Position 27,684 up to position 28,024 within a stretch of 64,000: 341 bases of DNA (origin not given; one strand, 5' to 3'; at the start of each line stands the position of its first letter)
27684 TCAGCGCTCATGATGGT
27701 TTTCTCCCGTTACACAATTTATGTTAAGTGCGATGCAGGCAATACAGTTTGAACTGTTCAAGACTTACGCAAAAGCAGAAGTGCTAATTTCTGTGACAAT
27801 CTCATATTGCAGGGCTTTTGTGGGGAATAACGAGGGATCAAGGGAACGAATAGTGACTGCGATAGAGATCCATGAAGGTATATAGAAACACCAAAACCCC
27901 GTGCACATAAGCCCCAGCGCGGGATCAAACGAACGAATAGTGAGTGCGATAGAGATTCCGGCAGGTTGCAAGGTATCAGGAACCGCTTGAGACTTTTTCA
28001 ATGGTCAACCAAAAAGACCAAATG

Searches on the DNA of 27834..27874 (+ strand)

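Call 72: build_rna_model(alignment_id=A1, structure=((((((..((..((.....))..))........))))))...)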
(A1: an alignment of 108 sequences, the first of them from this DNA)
Model R1 built from alignment A1 (108 sequences, 42 columns); structure: as given.
model positions 41; base pairs 10; branch points 0; effective number of sequences 67.33; information 1.335 bits per position. Calibrated on 0.2 Mb of random sequence (short: E-values are rough).
structure used (alignment columns):
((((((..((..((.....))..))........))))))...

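Call 73: search_with_rna_model(model_id=R1, source=window, filters=off, max_evalue=1)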
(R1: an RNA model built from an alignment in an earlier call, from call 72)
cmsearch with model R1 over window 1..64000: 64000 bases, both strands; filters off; matches with E-value up to 1: 21.
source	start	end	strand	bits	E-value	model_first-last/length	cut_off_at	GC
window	5105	5145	-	65.6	6.3e-14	1-41/41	no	0.56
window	36246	36286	+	61.9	5.2e-13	1-41/41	no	0.51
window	27921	27961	+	60.4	1.2e-12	1-41/41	no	0.49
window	27834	27874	+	57.7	5.6e-12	1-41/41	no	0.49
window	59963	60003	+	57.1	8e-12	1-41/41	no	0.44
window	52163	52203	+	53.5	6e-11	1-41/41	no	0.49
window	18267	18307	-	51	2.5e-10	1-41/41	no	0.44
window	60147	60187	+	49.7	5.2e-10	1-41/41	no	0.51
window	53139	53179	+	49.4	6.1e-10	1-41/41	no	0.61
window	58715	58755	+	43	2.4e-08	1-41/41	no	0.41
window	60050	60089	+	42.1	4e-08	1-41/41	no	0.55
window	61738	61779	+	38.1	3.9e-07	1-41/41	no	0.5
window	11623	11663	-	36.8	7.8e-07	1-41/41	no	0.51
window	15045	15085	-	35.7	1.5e-06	1-41/41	no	0.51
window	53510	53551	+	34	3.8e-06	1-41/41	no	0.48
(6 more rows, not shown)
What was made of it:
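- On REP (GTAG superfamily): Unit of 35-36 nt. 16 full units in 64 kb (call 73).
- Checked: A covariance model built from 108 distinct units finds 16 full units at E<1e-5 (call 73):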
